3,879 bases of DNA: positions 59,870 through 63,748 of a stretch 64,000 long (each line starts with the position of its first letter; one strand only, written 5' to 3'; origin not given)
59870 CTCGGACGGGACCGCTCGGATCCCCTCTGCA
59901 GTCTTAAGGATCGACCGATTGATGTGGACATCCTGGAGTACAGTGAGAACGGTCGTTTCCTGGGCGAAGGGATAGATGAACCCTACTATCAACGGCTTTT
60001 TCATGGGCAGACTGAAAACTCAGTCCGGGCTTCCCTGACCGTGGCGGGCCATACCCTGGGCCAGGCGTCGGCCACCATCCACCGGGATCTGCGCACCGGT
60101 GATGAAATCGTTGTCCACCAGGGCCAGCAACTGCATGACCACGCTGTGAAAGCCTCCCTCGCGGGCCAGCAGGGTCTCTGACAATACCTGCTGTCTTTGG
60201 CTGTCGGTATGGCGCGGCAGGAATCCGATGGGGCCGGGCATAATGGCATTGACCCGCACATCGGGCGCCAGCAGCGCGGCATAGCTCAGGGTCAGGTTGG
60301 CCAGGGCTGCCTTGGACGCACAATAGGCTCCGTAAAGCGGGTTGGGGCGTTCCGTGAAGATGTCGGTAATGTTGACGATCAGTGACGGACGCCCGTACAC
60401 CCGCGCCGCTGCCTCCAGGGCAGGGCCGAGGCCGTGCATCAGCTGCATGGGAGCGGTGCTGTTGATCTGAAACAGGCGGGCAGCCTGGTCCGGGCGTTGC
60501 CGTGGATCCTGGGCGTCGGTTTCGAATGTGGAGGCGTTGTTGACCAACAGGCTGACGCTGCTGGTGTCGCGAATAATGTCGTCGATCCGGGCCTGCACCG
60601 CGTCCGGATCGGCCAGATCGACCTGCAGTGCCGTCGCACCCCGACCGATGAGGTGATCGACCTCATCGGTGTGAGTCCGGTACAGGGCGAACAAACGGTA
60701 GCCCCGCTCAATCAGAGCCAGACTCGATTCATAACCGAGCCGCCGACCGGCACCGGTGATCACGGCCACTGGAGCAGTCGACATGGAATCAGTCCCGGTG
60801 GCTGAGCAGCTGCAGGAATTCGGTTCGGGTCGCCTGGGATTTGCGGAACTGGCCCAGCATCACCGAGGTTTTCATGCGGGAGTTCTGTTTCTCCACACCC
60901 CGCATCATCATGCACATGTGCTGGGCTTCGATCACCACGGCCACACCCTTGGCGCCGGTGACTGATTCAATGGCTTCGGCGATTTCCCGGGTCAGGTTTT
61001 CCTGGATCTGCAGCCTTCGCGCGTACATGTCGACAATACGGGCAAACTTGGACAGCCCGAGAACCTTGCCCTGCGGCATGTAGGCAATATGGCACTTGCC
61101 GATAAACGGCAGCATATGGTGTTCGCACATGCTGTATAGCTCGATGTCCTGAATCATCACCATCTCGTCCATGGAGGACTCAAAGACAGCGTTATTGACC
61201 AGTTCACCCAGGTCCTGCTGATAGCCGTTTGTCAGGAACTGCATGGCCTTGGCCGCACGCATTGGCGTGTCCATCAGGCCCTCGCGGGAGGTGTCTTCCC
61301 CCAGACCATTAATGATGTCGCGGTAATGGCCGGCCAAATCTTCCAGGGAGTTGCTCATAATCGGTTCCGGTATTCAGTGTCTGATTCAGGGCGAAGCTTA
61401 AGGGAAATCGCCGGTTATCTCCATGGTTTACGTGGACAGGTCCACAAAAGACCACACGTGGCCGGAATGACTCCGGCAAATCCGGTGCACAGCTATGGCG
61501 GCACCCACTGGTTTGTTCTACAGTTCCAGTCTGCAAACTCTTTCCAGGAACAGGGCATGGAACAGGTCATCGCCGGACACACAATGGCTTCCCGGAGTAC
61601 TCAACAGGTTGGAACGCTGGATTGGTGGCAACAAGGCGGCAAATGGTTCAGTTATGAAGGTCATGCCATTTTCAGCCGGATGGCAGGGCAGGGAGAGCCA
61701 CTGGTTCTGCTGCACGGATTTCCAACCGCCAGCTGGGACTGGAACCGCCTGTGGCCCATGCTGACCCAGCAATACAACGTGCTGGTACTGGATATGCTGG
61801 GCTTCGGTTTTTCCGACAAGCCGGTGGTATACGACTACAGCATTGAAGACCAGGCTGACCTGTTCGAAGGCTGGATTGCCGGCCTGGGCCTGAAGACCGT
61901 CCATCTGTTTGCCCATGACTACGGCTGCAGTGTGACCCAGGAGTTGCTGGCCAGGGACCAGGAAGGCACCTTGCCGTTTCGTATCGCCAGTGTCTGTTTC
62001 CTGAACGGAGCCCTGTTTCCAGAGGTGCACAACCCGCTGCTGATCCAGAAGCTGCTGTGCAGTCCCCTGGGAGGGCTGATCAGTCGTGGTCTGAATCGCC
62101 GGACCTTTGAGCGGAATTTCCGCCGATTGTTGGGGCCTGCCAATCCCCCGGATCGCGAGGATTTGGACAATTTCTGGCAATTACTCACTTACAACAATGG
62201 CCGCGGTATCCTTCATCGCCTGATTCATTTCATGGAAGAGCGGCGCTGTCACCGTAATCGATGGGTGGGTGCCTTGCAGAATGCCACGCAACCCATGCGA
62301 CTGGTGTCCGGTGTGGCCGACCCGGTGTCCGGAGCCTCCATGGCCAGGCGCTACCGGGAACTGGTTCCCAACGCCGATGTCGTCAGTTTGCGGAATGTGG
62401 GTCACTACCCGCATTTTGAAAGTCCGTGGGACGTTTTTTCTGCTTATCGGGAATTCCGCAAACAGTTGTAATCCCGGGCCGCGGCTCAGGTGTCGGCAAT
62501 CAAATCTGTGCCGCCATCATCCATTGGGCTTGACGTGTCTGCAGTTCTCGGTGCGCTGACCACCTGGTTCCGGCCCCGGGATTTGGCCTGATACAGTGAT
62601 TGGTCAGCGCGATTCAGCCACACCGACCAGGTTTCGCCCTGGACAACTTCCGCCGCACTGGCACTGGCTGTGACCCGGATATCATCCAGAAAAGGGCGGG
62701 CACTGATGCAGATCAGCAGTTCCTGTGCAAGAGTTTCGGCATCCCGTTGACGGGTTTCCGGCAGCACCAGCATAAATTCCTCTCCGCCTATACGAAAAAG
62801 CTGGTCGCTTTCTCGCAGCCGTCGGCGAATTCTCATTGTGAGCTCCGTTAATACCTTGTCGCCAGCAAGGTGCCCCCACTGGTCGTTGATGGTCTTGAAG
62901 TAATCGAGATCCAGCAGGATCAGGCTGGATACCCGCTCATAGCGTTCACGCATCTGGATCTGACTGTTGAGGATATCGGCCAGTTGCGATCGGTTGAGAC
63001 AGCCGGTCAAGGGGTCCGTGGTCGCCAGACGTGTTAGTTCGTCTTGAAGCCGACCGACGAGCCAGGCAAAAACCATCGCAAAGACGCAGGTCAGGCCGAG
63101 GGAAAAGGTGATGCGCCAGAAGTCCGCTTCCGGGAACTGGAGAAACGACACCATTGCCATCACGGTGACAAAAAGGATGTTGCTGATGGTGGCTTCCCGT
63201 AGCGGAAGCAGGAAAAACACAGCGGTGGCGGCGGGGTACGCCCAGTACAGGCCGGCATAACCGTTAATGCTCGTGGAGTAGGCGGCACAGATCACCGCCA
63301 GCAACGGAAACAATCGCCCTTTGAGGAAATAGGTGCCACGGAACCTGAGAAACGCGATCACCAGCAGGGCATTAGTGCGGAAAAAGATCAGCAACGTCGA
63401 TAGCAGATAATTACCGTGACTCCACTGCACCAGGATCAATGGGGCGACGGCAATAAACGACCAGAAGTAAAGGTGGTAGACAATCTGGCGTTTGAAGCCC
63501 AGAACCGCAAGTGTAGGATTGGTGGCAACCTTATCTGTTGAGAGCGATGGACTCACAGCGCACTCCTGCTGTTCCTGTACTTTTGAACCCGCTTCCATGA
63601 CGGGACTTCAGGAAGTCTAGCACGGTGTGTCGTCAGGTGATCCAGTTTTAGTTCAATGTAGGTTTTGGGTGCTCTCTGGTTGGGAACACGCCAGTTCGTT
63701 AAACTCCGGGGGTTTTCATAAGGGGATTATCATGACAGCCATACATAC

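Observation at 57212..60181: Candidate new system: Apyc1-like phosphodiesterase + OB-solenoid-channel protein + FolK-like kinase in one operon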

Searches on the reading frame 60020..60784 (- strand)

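Call 3: search_protein_families(library=pfam, proteins=[window:60020-60784:-], max_evalue=0.01)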
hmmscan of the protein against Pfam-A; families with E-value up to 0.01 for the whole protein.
window:60020-60784:- (254 aa): 2 families
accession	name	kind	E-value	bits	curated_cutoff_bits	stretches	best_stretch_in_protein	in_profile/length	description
PF00106.31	adh_short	-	1.8e-28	99.8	26.6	1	6-186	2-182/195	short chain dehydrogenase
PF13561.12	adh_short_C2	-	7.3e-27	94.9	27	1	14-238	6-234/236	Enoyl-(Acyl carrier protein) reductase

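Call 4: search_protein_families(library=ncbifam, proteins=[window:60020-60784:-], max_evalue=0.01)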
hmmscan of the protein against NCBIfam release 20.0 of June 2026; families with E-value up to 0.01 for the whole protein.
window:60020-60784:- (254 aa): 195 families (the best 25 are shown)
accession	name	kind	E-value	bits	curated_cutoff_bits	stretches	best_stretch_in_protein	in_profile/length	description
NF005066.0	PRK06483.1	equivalog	5.6e-52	176.5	249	1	7-241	8-238/239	dihydromonapterin reductase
NF006598.0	PRK09135.1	equivalog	5.9e-45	153.8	288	1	3-242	5-248/249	pteridine reductase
NF006597.0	PRK09134.1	equivalog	2.4e-40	138.5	281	1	4-243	12-251/261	SDR family oxidoreductase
NF005559.1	PRK07231.1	subfamily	2.7e-30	105.7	215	1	6-239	6-247/249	glucose 1-dehydrogenase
NF005893.0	PRK07856.1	equivalog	7.4e-26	91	255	1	6-238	11-240/255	SDR family oxidoreductase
NF009466.0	PRK12826.1-2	subfamily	4.1e-23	82.1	222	1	5-240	4-245/248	3-oxoacyl-ACP reductase FabG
TIGR02685.1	pter_reduc_Leis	equivalog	5.3e-23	81.5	321.7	1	4-243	1-266/267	pteridine reductase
NF005873.0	PRK07814.1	equivalog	1.1e-21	77.4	346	1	6-239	12-251/263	SDR family oxidoreductase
NF005672.0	PRK07454.1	equivalog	1.6e-21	76.6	234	1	4-185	6-187/241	SDR family oxidoreductase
NF009384.0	PRK12743.1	equivalog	1.9e-21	76.5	264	1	4-246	6-254/258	SDR family oxidoreductase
NF005067.0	PRK06484.1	equivalog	2e-21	76.1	713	1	4-244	273-515/524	short chain dehydrogenase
NF005472.0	PRK07067.1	equivalog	1.6e-20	73.8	338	1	6-185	8-185/257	L-iditol 2-dehydrogenase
NF006121.0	PRK08265.1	subfamily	3.7e-20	72.5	294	1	6-238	9-244/263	short chain dehydrogenase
TIGR01830.1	3oxo_ACP_reduc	equivalog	9.1e-20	71.4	297.75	1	7-238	1-237/239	3-oxoacyl-[acyl-carrier-protein] reductase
NF009386.0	PRK12745.1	equivalog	1.7e-19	69.9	250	1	2-241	3-256/259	3-ketoacyl-ACP reductase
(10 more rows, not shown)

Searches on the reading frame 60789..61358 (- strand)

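Call 3: search_protein_families(library=pfam, proteins=[window:60789-61358:-], max_evalue=0.01)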
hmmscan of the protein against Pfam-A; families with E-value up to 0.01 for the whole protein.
window:60789-61358:- (189 aa): 1 family
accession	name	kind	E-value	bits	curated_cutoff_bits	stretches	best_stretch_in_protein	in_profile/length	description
PF01227.27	GTP_cyclohydroI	-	1.1e-74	250.2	27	1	11-185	4-178/179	GTP cyclohydrolase I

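Call 4: search_protein_families(library=ncbifam, proteins=[window:60789-61358:-], max_evalue=0.01)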
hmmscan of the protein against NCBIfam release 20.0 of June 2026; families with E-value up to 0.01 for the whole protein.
window:60789-61358:- (189 aa): 6 families
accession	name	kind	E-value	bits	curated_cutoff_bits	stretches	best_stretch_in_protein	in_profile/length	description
NF006825.1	PRK09347.1-2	subfamily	1.5e-80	268.9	174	1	11-185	4-178/179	GTP cyclohydrolase I FolE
TIGR00063.1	folE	equivalog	3.4e-76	254.8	181.6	1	9-186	2-179/180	GTP cyclohydrolase I FolE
NF006826.0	PRK09347.1-3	subfamily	1.2e-69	233.6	162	1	9-187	10-188/189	GTP cyclohydrolase I FolE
NF006824.0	PRK09347.1-1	equivalog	8.9e-49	165.9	202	1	6-187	36-218/219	GTP cyclohydrolase I FolE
TIGR03139.1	QueF-II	equivalog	0.002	18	86.9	1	62-142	15-95/115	preQ(1) synthase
NF045648.2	2X_seleno_MbdU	exception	0.0098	14.8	600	0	46-151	83-181/468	metal-binding double selenoprotein MbdU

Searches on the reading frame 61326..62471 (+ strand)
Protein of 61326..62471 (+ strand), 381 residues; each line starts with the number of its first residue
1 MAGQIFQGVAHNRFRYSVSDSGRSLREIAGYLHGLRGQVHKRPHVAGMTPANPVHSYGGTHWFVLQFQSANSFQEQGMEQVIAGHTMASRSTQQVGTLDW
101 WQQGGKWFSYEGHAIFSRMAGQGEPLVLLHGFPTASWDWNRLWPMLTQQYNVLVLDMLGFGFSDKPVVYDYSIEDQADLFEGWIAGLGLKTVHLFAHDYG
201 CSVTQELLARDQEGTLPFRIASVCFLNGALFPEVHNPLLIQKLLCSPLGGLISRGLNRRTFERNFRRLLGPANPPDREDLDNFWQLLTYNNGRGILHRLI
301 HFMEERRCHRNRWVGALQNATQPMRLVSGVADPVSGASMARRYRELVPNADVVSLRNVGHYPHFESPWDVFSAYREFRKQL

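Call 3: search_protein_families(library=pfam, proteins=[window:61326-62471:+], max_evalue=0.01)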
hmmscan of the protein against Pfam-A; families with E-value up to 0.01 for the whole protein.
window:61326-62471:+ (381 aa): 2 families
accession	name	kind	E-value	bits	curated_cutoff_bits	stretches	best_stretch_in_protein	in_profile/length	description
PF00561.26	Abhydrolase_1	-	2.8e-21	76.8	25.8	1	125-367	2-245/245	alpha/beta hydrolase fold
PF12697.13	Abhydrolase_6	-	7.5e-19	69.7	26.3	1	126-372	1-215/217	Alpha/beta hydrolase family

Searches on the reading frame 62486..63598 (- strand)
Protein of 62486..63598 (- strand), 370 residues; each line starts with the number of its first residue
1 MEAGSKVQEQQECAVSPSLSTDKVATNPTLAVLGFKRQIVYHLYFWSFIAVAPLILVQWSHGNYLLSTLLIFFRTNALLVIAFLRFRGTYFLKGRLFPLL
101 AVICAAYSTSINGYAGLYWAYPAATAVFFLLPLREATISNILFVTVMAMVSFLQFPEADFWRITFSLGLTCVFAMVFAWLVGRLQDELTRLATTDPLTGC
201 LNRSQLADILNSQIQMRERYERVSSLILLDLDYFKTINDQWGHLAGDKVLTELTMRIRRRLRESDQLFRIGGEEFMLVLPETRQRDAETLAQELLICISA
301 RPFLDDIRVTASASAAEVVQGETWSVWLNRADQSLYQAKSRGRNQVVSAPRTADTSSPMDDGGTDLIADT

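Call 65: search_protein_families(library=pfam, proteins=[window:62486-63598:-], max_evalue=0.001)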
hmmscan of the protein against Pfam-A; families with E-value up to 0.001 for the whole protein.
window:62486-63598:- (370 aa): 1 family
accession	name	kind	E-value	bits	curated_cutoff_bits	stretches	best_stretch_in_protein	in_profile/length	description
PF00990.26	GGDEF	-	6.4e-38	130.5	23.8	1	192-345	1-161/161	Diguanylate cyclase, GGDEF domain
